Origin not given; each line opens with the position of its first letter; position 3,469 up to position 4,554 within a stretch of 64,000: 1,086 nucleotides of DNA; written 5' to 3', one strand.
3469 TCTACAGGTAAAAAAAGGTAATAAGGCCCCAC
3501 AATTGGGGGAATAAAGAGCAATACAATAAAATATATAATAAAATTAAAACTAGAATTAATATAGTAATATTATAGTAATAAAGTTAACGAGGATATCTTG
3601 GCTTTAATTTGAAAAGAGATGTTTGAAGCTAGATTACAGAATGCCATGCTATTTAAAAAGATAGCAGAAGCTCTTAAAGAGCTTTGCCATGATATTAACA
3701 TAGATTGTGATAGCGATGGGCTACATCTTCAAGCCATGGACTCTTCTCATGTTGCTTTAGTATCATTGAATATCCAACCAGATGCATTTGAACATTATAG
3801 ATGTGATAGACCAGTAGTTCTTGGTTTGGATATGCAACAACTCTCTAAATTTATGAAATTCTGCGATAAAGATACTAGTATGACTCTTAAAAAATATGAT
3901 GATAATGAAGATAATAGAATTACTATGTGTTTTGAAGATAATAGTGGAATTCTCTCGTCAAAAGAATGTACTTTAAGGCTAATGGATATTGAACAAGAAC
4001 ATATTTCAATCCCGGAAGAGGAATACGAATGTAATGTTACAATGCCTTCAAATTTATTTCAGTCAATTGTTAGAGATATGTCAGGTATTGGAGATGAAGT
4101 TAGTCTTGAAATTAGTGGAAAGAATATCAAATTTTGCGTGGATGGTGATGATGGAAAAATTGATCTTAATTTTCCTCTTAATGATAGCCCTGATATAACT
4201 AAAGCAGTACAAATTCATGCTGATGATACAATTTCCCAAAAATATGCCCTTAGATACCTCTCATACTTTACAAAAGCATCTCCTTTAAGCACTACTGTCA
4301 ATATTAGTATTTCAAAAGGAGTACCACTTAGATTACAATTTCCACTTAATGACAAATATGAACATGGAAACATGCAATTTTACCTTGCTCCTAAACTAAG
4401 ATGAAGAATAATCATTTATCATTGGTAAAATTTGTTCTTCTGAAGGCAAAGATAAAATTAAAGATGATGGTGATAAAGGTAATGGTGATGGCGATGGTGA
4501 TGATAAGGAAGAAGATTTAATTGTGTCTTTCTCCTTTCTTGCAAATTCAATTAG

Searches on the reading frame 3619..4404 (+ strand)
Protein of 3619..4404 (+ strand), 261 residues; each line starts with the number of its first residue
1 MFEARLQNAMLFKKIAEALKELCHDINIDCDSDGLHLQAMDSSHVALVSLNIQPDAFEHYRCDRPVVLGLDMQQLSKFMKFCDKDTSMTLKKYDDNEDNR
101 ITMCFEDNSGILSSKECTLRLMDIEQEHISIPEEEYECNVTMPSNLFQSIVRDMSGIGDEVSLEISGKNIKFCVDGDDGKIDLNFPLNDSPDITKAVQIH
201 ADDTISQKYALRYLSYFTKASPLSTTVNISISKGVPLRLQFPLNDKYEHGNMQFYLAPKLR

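Call 7: search_protein_families(library=pfam, proteins=[window:3619-4404:+])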
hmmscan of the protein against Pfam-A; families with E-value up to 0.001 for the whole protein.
window:3619-4404:+ (261 aa): 4 families
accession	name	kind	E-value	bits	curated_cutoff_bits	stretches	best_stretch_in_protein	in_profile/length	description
PF00705.23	PCNA_N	-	1.1e-38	132.2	20.3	1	1-127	1-126/127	Proliferating cell nuclear antigen, N-terminal domain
PF02747.20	PCNA_C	-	1.4e-32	113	23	1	131-259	2-128/128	Proliferating cell nuclear antigen, C-terminal domain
PF02144.21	Rad1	-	5.4e-11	42.5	24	1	2-234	2-248/257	Repair protein Rad1/Rec1/Rad17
PF04139.18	Rad9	-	1.3e-05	25.2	25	1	13-172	2-166/253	Rad9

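Call 16: find_encoding_contigs(protein=P0011, flank=10000, max_places=2)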
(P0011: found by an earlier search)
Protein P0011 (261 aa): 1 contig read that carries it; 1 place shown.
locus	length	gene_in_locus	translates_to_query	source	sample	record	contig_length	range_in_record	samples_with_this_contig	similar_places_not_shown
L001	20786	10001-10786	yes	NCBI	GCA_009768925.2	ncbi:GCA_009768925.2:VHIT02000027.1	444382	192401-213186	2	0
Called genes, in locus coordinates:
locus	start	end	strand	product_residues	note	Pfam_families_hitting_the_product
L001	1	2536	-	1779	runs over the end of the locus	PF00629:MAM, PF01179:Cu_amine_oxid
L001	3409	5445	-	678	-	PF00012:HSP70, PF06723:MreB_Mbl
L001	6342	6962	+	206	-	-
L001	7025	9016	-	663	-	PF08783:DWNN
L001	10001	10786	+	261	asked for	PF00705:PCNA_N, PF02144:Rad1, PF04139:Rad9 (weak), PF02747:PCNA_C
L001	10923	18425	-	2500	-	PF16213:DCB (faint), PF01369:Sec7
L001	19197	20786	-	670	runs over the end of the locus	-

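Call 17: find_encoding_contigs(protein=P0010, flank=10000, max_places=2)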
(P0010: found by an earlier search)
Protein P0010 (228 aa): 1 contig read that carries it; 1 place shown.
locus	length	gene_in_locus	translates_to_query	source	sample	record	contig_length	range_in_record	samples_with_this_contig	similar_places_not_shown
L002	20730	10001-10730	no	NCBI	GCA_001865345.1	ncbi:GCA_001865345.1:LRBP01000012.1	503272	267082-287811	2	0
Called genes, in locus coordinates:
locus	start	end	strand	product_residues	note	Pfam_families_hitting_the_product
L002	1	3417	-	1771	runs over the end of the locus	PF00629:MAM, PF01179:Cu_amine_oxid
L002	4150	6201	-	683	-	PF00012:HSP70, PF06723:MreB_Mbl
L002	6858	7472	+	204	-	-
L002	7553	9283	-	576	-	PF08783:DWNN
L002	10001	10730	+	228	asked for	PF00705:PCNA_N, PF02144:Rad1, PF04139:Rad9 (faint), PF02747:PCNA_C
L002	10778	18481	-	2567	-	-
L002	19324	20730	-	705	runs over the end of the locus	-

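Call 22: find_encoding_contigs(protein=P0026, flank=10000, max_places=1)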
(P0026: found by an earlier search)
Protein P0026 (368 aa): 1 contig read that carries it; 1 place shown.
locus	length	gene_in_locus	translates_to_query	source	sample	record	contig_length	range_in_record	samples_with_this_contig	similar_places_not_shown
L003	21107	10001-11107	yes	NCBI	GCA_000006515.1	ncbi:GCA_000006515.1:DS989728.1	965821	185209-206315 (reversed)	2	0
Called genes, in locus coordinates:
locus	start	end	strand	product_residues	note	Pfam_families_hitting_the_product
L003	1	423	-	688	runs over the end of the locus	PF08553:VID27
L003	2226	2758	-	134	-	PF00125:Histone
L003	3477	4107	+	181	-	PF04106:ATG5_UblB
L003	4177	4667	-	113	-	-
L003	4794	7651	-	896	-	PF04818:CID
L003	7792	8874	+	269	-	PF13481:AAA_25 (weak), PF08423:Rad51, PF06745:ATPase (weak)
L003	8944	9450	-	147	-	PF00085:Thioredoxin (weak)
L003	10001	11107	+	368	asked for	PF01926:MMR_HSR1, PF02421:FeoB_N, PF16897:MMR_HSR1_Xtn, PF02824:TGS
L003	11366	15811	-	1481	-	PF03399:SAC3_GANP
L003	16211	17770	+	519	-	PF22099:MRS2-like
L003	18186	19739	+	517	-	PF13415:Beta-prop_FBX42, PF24681:Kelch_KLHDC2_KLHL20_DRC7, PF13415:Beta-prop_FBX42, PF13854:Kelch_HCF, PF24681:Kelch_KLHDC2_KLHL20_DRC7, PF24981:Beta-prop_ATRN-LZTR1, PF01344:Kelch_1, PF13418:Beta-prop_TYW4, +9 more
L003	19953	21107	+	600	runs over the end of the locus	PF03901:Glyco_transf_22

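Call 23: find_encoding_contigs(protein=P0019, flank=10000, max_places=1)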
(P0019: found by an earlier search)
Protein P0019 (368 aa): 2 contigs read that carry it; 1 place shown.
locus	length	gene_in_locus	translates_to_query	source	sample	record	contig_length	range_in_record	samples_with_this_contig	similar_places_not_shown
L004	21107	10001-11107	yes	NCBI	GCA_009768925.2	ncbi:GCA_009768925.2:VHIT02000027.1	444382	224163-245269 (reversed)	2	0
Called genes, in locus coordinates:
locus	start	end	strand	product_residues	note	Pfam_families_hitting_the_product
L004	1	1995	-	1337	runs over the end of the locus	-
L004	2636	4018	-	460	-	PF02127:Peptidase_M18, PF05343:Peptidase_M42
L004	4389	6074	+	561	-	PF13415:Beta-prop_FBX42, PF24681:Kelch_KLHDC2_KLHL20_DRC7, PF24981:Beta-prop_ATRN-LZTR1, PF13854:Kelch_HCF, PF13415:Beta-prop_FBX42, PF24681:Kelch_KLHDC2_KLHL20_DRC7, PF24981:Beta-prop_ATRN-LZTR1, PF13418:Beta-prop_TYW4, +8 more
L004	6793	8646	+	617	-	PF03901:Glyco_transf_22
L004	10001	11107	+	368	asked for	PF01926:MMR_HSR1, PF02421:FeoB_N, PF16897:MMR_HSR1_Xtn, PF02824:TGS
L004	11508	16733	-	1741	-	PF03399:SAC3_GANP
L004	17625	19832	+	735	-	PF22099:MRS2-like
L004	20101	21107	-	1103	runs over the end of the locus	-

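Call 24: find_encoding_contigs(protein=P0025, flank=10000, max_places=1)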
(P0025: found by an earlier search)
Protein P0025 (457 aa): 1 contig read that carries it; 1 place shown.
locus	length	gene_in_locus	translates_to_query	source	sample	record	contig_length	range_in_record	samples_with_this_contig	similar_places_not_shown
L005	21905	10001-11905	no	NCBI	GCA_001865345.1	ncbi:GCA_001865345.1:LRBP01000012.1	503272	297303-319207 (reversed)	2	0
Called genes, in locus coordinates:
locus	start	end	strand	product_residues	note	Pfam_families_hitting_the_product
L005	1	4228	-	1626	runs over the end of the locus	-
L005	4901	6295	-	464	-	PF02127:Peptidase_M18, PF05343:Peptidase_M42 (weak)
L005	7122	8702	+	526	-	PF13415:Beta-prop_FBX42, PF24681:Kelch_KLHDC2_KLHL20_DRC7, PF13415:Beta-prop_FBX42, PF24681:Kelch_KLHDC2_KLHL20_DRC7, PF24981:Beta-prop_ATRN-LZTR1, PF01344:Kelch_1, PF24681:Kelch_KLHDC2_KLHL20_DRC7, PF00651:BTB, +7 more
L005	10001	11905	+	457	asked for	PF01926:MMR_HSR1, PF02421:FeoB_N, PF16897:MMR_HSR1_Xtn, PF02824:TGS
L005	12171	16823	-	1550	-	PF03399:SAC3_GANP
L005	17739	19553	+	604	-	PF22099:MRS2-like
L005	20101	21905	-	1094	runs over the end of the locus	-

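Call 40: find_homologous_proteins(query=window:3619-4404:+, max_evalue=1e-60)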
Query window:3619-4404:+ (261 aa): 3 proteins with E <= 1e-60 among 737 candidates.
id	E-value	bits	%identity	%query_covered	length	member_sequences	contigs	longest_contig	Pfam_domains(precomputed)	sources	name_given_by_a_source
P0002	9.9e-168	574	98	100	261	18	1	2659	PF02747.21,PF04139.19,PF02144.22,PF00705.24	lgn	-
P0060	3.0e-140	484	81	100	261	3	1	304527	PF02747.21,PF02144.22,PF00705.24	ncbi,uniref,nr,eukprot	ncbi:proliferating cell nuclear antigen PCNA, putative [Cryptosporidium muris RN66]|uniref:DNA slidi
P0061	6.3e-62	227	43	100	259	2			PF02747.21,PF04139.19,PF00705.24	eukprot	eukprot:GDKI01045336.1.p1 GENE.GDKI01045336.1~~GDKI01045336.1.p1 ORF type:complete len:271 (+),score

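Call 41: find_encoding_contigs(protein=P0060, flank=10000, max_places=2)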
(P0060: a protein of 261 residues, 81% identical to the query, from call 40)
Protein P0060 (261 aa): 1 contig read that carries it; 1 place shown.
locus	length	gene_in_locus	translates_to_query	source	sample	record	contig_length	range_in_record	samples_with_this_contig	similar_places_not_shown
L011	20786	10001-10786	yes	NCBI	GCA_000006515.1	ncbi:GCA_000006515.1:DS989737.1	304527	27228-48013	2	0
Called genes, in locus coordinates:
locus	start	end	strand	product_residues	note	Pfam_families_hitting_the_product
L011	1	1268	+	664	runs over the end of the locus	PF00012:HSP70, PF06723:MreB_Mbl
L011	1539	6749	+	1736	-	PF00629:MAM, PF01179:Cu_amine_oxid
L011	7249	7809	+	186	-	-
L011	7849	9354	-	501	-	PF08783:DWNN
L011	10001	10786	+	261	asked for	PF00705:PCNA_N, PF02144:Rad1, PF02747:PCNA_C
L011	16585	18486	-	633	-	-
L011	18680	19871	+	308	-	PF00076:RRM_1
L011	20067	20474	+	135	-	-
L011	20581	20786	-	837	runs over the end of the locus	PF01699:Na_Ca_ex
